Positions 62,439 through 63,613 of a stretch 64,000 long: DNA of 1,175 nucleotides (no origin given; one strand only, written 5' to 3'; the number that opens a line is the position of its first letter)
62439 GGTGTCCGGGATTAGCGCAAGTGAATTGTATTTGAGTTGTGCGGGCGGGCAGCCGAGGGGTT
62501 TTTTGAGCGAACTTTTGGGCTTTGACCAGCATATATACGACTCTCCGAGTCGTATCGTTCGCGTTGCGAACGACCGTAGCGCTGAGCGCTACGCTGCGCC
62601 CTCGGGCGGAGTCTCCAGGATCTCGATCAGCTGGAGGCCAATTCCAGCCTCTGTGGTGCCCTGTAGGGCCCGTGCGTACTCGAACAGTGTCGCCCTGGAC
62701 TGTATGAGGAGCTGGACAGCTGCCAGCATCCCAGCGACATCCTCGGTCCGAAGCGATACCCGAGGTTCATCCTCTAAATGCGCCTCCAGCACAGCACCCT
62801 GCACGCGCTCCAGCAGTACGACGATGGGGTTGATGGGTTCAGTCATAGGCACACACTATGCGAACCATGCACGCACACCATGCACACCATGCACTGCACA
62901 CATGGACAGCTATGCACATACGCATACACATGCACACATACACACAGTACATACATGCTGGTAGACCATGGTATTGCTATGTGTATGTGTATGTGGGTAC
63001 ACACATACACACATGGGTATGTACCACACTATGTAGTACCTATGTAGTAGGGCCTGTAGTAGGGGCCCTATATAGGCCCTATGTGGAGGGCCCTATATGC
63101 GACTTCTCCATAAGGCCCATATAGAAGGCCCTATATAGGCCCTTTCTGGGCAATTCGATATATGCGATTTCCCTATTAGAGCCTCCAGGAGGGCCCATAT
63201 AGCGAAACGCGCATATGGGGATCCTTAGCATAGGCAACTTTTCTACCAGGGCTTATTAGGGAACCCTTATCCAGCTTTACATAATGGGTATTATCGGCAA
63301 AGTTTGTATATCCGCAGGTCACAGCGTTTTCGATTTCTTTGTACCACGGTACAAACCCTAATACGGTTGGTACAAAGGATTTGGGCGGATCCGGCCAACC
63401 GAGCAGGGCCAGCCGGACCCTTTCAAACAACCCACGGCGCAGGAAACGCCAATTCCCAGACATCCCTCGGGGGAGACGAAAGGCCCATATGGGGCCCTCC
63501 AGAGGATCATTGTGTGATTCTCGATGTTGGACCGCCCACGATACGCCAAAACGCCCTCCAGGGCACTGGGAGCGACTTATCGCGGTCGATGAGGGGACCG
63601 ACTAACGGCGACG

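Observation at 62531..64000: Lower-GC non-coding hub at the right end: triple palindrome, CA/TG alternating tract, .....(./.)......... palindrome array, TTGTACC palindromes and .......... direct repeats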

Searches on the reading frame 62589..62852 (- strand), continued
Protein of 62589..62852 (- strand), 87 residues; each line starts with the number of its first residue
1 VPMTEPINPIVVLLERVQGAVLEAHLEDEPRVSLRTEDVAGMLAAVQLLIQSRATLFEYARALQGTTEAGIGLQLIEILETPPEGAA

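Call 73: find_encoding_contigs(protein=P0124, flank=10000, max_places=4)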
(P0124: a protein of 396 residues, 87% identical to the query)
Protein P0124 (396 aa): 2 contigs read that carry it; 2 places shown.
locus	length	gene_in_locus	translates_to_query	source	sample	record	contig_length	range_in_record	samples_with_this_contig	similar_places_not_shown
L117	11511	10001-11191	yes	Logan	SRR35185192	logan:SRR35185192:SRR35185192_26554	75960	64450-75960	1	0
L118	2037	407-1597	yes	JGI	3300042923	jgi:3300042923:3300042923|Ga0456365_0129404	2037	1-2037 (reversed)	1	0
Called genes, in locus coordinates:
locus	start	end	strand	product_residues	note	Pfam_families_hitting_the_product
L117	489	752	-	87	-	-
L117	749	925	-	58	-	-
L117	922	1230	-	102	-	-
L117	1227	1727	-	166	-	-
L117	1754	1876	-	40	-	-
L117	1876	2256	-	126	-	-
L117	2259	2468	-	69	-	-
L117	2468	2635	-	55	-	-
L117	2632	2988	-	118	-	-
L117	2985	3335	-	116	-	-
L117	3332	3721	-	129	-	-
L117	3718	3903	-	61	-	-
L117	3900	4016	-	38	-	-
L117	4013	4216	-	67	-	-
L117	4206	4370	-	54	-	-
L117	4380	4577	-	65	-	-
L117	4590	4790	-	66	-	-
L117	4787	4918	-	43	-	-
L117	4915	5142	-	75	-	-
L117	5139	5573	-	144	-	-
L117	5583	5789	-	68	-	-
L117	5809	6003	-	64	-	-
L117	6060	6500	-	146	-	-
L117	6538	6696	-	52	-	-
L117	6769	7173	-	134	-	-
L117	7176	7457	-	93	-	-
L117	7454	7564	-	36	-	-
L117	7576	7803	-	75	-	-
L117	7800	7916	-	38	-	-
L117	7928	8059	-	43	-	-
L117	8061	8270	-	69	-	-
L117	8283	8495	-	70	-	-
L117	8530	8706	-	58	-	-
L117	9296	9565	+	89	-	-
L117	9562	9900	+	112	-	-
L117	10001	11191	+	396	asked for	-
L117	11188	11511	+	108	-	?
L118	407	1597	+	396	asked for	-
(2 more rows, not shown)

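Call 80: search_protein_families(library=pfam, proteins=[L117:1227-1727:-, L117:1876-2256:-, L117:2632-2988:-, L117:2985-3335:-, L117:3332-3721:-, L117:5139-5573:-, L117:6060-6500:-, L117:6769-7173:-, L117:9562-9900:+, L117:10001-11191:+], max_evalue=0.01)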
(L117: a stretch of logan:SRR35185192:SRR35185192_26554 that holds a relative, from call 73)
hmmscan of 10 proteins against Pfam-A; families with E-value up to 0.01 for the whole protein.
L117:1227-1727:- (166 aa): 0 families

L117:1876-2256:- (126 aa): 0 families

L117:2632-2988:- (118 aa): 0 families

L117:2985-3335:- (116 aa): 0 families

L117:3332-3721:- (129 aa): 0 families

L117:5139-5573:- (144 aa): 0 families

L117:6060-6500:- (146 aa): 0 families

L117:6769-7173:- (134 aa): 0 families

L117:9562-9900:+ (112 aa): 0 families

L117:10001-11191:+ (396 aa): 1 family
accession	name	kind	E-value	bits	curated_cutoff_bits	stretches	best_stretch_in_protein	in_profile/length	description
PF02498.22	Bro-N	-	8.5e-05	23.5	25.6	1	15-108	2-92/96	BRO family, N-terminal domain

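Call 88: predict_structure(alignment_id=A2)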
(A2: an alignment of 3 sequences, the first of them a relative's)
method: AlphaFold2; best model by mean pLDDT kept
length: 85 residues; sequences in the alignment: 3
mean_pLDDT: 74.5   pTM: 0.49
mean pLDDT of the five models: 74.5, 70.0, 64.5, 61.7, 61.2
residues with pLDDT >= 90: 17; 70-90: 38; 50-70: 25; < 50: 5
segments of 3 or more residues with pLDDT < 50: none
pLDDT, mean of each block of 10 residues (from residue 1): 56 71 58 71 81 90 92 86 56
secondary structure, 60 per line:
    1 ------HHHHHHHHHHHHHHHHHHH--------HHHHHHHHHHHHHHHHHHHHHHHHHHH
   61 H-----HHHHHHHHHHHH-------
elements in order: H7-25 H34-61 H67-78

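Call 91: fold_search(model_id=the predicted structure, library=pdb)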
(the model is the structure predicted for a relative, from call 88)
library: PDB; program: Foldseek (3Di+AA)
matches with E <= 10: 5; with E <= 0.001: 0
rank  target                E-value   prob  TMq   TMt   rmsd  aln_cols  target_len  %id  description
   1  6uzv_0                4.8e+00  0.09  0.39  0.24   8.2        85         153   22  The structure of a red shifted photosystem I complex (released 2020-09-16)
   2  6jo5_L                7.5e+00  0.06  0.36  0.28  10.4        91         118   20  Structure of the green algal photosystem I supercomplex with light-harvesting complex I (released 2019-06-19)
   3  7bgi_L                8.0e+00  0.08  0.36  0.25   8.2        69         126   23  Photosystem I of a temperature sensitive mutant Chlamydomonas reinhardtii (released 2021-12-08)
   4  9cd6_j                8.0e+00  0.06  0.36  0.30  11.7        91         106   16  Cryo-EM structure of respiratory supercomplex I in open state (released 2025-08-06)
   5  8b6l_A                9.6e+00  0.03  0.26  0.09   8.5        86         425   22  Subtomogram average of the human Sec61-TRAP-OSTA-translocon (released 2022-12-07)
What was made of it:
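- Tried and rejected: Structure prediction and Foldseek for the 85-aa protein: three helices, no match (calls 88, 91).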

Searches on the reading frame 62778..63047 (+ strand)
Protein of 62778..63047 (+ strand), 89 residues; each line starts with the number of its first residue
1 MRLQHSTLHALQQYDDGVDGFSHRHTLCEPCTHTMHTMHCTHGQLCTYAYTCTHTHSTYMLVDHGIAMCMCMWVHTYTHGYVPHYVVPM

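Call 25: search_protein_families(library=pfam, proteins=[window:62778-63047:+], max_evalue=1)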
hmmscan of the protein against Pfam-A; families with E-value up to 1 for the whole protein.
window:62778-63047:+ (89 aa): 1 family
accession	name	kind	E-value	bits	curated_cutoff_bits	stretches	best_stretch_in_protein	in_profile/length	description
PF07126.18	ZapC_C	-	0.083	13.5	27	1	36-76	15-52/81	Cell-division protein ZapC, C-terminal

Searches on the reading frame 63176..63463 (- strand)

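Call 25: search_protein_families(library=pfam, proteins=[window:63176-63463:-], max_evalue=1)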
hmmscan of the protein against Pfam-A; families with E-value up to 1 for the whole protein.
window:63176-63463:- (95 aa): 0 families

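Call 26: search_protein_families(library=phrogs, proteins=[window:63176-63463:-], max_evalue=1)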
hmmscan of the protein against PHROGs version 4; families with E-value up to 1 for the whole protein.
window:63176-63463:- (95 aa): 1 family
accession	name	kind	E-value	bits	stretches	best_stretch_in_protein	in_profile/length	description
phrog_18284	-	unknown function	0.011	16.9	1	49-84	20-55/108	-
